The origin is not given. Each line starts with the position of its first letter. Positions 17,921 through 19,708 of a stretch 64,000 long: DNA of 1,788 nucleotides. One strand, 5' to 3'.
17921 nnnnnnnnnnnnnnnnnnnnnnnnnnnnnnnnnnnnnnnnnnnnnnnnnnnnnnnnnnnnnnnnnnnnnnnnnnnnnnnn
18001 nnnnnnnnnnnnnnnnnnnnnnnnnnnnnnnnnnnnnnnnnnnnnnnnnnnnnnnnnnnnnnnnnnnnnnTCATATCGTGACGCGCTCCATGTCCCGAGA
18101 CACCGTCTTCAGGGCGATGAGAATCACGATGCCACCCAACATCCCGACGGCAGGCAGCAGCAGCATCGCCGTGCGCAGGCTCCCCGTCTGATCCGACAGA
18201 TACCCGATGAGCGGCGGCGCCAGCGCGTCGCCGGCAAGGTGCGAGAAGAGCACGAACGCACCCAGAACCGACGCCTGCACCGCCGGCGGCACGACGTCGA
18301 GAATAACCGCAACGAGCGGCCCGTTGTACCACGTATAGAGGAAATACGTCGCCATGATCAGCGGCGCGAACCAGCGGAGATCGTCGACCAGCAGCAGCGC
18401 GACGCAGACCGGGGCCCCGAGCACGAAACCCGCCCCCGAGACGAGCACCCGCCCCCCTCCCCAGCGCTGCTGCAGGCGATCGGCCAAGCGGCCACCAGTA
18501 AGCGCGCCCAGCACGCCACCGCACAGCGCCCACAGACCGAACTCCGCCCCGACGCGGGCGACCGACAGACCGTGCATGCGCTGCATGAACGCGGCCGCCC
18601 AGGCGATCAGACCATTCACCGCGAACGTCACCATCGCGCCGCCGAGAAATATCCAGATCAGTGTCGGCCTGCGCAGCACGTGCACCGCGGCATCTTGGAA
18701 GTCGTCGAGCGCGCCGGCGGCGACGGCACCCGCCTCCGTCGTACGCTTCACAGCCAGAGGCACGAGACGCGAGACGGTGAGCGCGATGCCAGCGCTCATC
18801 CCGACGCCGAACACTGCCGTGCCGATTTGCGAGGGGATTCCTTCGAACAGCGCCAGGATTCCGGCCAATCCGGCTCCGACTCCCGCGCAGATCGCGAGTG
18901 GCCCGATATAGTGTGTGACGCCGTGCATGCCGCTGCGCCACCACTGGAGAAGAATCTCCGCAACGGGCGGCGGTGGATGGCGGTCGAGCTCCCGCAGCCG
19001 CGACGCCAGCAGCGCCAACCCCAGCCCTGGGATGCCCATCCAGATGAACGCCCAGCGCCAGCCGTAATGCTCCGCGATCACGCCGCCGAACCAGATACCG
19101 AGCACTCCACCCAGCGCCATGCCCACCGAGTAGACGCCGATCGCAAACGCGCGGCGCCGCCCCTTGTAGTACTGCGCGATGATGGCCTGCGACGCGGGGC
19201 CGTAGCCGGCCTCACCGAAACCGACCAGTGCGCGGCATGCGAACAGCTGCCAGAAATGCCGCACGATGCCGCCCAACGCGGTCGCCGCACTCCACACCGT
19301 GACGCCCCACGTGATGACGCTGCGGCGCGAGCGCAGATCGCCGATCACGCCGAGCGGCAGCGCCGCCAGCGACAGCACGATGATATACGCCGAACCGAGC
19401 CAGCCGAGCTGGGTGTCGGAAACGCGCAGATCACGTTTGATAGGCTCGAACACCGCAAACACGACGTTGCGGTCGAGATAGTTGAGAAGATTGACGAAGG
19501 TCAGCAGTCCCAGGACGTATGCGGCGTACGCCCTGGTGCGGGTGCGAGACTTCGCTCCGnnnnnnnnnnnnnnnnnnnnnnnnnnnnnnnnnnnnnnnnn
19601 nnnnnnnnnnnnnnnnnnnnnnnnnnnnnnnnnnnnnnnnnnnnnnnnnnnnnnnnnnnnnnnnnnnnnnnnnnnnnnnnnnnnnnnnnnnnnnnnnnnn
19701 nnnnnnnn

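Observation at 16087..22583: Six-gene translationally coupled operon; candidate undescribed polyamine-derived metabolite or modification pathway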

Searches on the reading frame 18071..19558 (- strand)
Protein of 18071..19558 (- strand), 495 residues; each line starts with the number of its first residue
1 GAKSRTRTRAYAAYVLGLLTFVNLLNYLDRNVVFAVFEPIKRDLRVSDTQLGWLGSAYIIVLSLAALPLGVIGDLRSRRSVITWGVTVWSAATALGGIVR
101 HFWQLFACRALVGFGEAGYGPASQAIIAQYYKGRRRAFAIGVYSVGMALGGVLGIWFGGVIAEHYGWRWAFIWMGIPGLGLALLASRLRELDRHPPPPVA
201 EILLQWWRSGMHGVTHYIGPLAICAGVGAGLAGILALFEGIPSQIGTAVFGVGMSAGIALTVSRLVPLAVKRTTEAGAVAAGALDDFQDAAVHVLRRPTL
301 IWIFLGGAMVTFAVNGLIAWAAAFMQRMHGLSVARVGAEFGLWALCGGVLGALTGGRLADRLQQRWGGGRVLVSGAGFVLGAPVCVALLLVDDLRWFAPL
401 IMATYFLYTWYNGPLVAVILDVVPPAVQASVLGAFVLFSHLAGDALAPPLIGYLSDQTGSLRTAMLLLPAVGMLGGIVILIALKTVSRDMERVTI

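Call 3: search_protein_families(library=pfam, proteins=[window:18071-19462:-], max_evalue=0.01)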
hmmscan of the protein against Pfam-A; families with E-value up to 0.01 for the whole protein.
window:18071-19462:- (463 aa): 4 families
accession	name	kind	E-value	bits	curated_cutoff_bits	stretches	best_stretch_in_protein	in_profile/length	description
PF07690.21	MFS_1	-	8.4e-48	163.5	33.4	2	5-411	19-343/347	Major Facilitator Superfamily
PF03137.26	OATP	-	1.1e-10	40.9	25.8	1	250-333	277-360/545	Organic Anion Transporter Polypeptide (OATP) family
PF00083.30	Sugar_tr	-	1.9e-09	37.4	22.3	1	15-153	44-188/452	Sugar (and other) transporter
PF11351.13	GTA_holin_3TM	-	0.0013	19.7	24.8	1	261-325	67-122/123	Holin of 3TMs, for gene-transfer release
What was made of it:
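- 18071..19579 (-): Spinster-like MFS transporter, about 500 aa. The start codon is uncertain: the candidate is CTG 19579-19577, and the first canonical GTG at 19462 lies inside TM1. MFS_1 scores 163 bits (call 3).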

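Call 4: search_protein_families(library=ncbifam, proteins=[window:18071-19462:-], max_evalue=0.01)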
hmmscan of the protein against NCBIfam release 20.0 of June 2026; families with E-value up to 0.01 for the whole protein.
window:18071-19462:- (463 aa): 49 families (the best 25 are shown)
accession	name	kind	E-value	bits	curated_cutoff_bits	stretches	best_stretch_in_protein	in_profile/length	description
TIGR00893.1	2A0114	subfamily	1.5e-41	142.7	395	2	2-153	15-165/399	D-galactonate transporter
TIGR00881.1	2A0104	subfamily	1.6e-21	76.8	407.75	2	8-155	21-169/379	phosphoglycerate transporter protein PgtP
TIGR00895.1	2A0115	subfamily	3.1e-21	75.8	418.55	1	7-158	42-194/398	aromatic acid/H+ symport family MFS transporter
TIGR00880.1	2_A_01_02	superfamily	1.6e-16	60.7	131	1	33-151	14-132/141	multidrug resistance protein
TIGR00711.1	efflux_EmrB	subfamily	4.5e-15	55.3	230.2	1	8-152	28-172/485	DHA2 family efflux MFS transporter permease subunit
NF012169.0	qepA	equivalog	8.6e-14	51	1075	1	8-210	47-248/511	fluoroquinolone efflux MFS transporter QepA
NF002921.0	PRK03545.1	equivalog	1.4e-13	50.6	401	1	6-152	37-183/396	sugar transporter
NF033135.1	cmx_cmrA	equivalog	3.1e-13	49.5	400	1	5-141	26-161/374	Cmx/CmrA family chloramphenicol efflux MFS transporter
TIGR00900.1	2A0121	subfamily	1.5e-12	47.6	319.6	2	195-426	142-363/364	H+ Antiporter protein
NF008586.0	PRK11551.1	equivalog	1.6e-11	43.8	410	1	8-157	41-191/406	3-(3-hydroxy-phenyl)propionate transporter MhpT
NF008963.0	PRK12307.1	equivalog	2.7e-11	43.3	637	1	2-145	38-181/426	MFS transporter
TIGR00891.1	2A0112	subfamily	7.3e-11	41.8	552.9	1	6-147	36-179/405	sialate:H+ symport family MFS transporter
NF003024.0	PRK03893.1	subfamily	5.3e-10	38.7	604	1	6-150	45-188/497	sialate:H+ symport family MFS transporter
NF000031.1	MFS_efflux_LmrA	exception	5.4e-10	38.5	850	1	8-154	57-203/484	lincomycin efflux MFS transporter Lmr(A)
NF012199.0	cml_V_MFS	exception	4.2e-09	35.8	830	1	4-145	25-166/412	chloramphenicol efflux MFS transporter CmlV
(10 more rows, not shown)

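Call 66: search_solved_structures(query=window:18071-19558:-, max_evalue=0.00001)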
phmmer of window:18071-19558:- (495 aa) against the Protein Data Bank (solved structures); distinct sequences matched with E-value up to 0.00001: 22.
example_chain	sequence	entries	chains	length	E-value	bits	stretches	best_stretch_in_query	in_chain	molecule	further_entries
6e8j_A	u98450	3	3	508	1.2e-33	119.9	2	8-169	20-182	Major facilitator family transporter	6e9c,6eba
9boi_A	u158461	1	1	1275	3.4e-23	85.4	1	8-196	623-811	mVenus,Maltose/maltodextrin-binding periplasmic protein,Protein spinster homolog 1,Designe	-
8g92_A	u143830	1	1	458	5.2e-21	78.2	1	13-178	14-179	Sphingosine-1-phosphate transporter SPNS2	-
8ex4_A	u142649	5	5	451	1.6e-20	76.6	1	17-176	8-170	Sphingosine-1-phosphate transporter SPNS2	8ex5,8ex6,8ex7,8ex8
7yub_R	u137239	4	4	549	2.2e-20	76.1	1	11-176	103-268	Sphingosine-1-phosphate transporter SPNS2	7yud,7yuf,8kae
8qv5_A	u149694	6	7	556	2.3e-20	76.1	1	11-176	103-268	Sphingosine-1-phosphate transporter SPNS2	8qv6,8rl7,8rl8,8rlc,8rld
8jhr_A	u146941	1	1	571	2.7e-20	75.9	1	11-176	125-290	Sphingosine-1-phosphate transporter SPNS2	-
8jhq_A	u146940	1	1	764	6.6e-15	58.1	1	11-130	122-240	Sphingosine-1-phosphate transporter SPNS2,GlgA glycogen synthase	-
9vhd_B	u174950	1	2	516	1.6e-14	56.8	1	22-193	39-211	Putative MFS-type transporter EfpA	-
8x6x_A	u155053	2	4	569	9.6e-13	50.9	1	9-192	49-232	Uncharacterized MFS-type transporter EfpA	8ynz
9bii_A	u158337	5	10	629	1.2e-12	50.7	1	9-192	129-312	Uncharacterized MFS-type transporter EfpA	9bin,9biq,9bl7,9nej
8ufe_A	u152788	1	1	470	2.7e-10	42.9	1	22-193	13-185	Integral membrane efflux protein EfpA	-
7y58_A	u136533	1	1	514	1.2e-09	40.7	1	12-185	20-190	Antiseptic resistance protein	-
29om_A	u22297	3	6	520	1.2e-09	40.7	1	12-185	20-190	Antiseptic resistance protein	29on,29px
6e9n_A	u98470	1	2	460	3.7e-09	39.1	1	9-183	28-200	D-galactonate transport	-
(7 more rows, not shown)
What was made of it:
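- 18071..19579 (-): The best solved structure by sequence is the bacterial Spinster homologue 6E8J (E = 1.2e-33), followed by SPNS1/SPNS2 (call 66).
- On Spinster-like MFS: The best PDB match is 6E8J at 1.2e-33, followed by SPNS1/2 (call 66).
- Spinster-family transporters handle amphipathic amines such as S1P, according to the molecule names of the PDB hits (call 66).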

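Call 69: search_protein_families(library=padloc, proteins=[window:18071-19558:-], max_evalue=0.001)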
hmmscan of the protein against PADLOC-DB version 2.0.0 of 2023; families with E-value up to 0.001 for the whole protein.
window:18071-19558:- (495 aa): 0 families
